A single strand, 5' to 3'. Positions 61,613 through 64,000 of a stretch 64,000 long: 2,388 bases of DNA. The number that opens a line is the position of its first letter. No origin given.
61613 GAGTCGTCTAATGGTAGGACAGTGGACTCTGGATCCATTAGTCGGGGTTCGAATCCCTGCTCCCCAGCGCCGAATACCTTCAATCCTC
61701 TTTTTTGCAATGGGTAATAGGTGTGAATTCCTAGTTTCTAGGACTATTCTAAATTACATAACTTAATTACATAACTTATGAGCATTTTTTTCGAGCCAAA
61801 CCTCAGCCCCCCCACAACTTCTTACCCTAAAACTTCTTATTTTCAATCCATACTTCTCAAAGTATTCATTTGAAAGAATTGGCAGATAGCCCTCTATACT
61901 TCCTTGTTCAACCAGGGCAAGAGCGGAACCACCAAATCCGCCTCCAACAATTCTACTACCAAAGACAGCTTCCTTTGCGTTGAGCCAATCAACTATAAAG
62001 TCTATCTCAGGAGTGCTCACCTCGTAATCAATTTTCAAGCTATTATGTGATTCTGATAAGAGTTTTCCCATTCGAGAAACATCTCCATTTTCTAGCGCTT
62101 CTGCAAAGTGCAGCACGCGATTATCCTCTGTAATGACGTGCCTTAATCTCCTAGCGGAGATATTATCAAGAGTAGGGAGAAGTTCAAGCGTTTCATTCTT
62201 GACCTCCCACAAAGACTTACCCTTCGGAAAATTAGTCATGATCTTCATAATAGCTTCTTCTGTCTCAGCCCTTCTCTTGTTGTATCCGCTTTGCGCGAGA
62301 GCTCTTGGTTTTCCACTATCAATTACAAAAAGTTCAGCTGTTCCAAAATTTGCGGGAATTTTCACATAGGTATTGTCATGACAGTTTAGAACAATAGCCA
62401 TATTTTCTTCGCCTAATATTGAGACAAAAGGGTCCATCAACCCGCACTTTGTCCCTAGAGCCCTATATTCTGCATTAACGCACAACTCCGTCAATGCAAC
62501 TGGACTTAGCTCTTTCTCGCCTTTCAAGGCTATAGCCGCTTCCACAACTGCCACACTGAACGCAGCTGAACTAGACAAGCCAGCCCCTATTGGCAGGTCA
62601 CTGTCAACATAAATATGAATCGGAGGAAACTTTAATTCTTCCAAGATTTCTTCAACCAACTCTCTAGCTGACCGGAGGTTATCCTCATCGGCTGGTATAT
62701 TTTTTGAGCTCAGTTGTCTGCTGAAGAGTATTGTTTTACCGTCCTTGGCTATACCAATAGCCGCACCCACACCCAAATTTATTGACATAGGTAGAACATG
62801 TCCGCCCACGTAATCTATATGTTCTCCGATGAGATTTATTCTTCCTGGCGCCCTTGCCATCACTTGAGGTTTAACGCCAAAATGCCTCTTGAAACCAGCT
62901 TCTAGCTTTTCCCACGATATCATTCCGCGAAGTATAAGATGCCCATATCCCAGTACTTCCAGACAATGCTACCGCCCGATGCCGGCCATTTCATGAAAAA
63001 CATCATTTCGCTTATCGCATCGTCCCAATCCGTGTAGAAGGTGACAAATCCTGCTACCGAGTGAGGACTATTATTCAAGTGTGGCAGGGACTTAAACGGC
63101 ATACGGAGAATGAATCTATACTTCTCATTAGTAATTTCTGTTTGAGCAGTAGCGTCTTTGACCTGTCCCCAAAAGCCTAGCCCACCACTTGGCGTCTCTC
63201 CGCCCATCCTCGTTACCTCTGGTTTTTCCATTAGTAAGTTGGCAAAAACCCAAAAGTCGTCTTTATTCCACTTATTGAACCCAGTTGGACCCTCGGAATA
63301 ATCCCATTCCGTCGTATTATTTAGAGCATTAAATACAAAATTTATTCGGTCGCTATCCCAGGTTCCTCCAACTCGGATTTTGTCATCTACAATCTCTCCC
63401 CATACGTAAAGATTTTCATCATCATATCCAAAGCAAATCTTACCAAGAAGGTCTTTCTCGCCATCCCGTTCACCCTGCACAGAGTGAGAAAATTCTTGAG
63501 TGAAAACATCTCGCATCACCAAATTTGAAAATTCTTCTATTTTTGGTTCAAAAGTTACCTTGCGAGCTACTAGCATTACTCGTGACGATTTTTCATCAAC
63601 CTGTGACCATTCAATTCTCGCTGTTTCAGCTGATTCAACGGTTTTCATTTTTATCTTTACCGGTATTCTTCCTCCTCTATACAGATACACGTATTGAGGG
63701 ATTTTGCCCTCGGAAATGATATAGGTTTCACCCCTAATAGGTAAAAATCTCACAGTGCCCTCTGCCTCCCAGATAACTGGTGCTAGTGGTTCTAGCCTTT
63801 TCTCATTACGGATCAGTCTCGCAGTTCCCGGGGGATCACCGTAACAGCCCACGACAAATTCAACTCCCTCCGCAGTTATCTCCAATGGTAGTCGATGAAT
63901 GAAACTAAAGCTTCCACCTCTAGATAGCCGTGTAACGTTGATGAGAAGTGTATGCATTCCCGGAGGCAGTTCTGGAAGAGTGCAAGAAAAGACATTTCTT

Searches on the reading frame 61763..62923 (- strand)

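Call 6: search_protein_families(library=pfam, proteins=[window:61763-62923:-], max_evalue=0.001)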
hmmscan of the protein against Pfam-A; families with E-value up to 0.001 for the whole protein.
window:61763-62923:- (386 aa): 3 families
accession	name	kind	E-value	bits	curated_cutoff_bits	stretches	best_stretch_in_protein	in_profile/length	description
PF10509.15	GalKase_gal_bdg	-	1.9e-20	72.6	23.1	1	10-57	2-48/49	Galactokinase galactose-binding signature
PF00288.32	GHMP_kinases_N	-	9.9e-18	64.6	22.3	1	88-171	5-86/87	GHMP kinases N terminal domain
PF08544.19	GHMP_kinases_C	-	4.5e-10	40.2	21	1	274-340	2-69/85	GHMP kinases C terminal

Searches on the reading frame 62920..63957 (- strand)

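Call 6: search_protein_families(library=pfam, proteins=[window:62920-63957:-], max_evalue=0.001)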
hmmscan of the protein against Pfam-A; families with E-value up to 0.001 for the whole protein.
window:62920-63957:- (345 aa): 1 family
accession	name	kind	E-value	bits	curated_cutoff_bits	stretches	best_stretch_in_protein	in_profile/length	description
PF06452.16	CBM9_1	-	0.00068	20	23.4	0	157-329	18-168/185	Carbohydrate family 9 binding domain-like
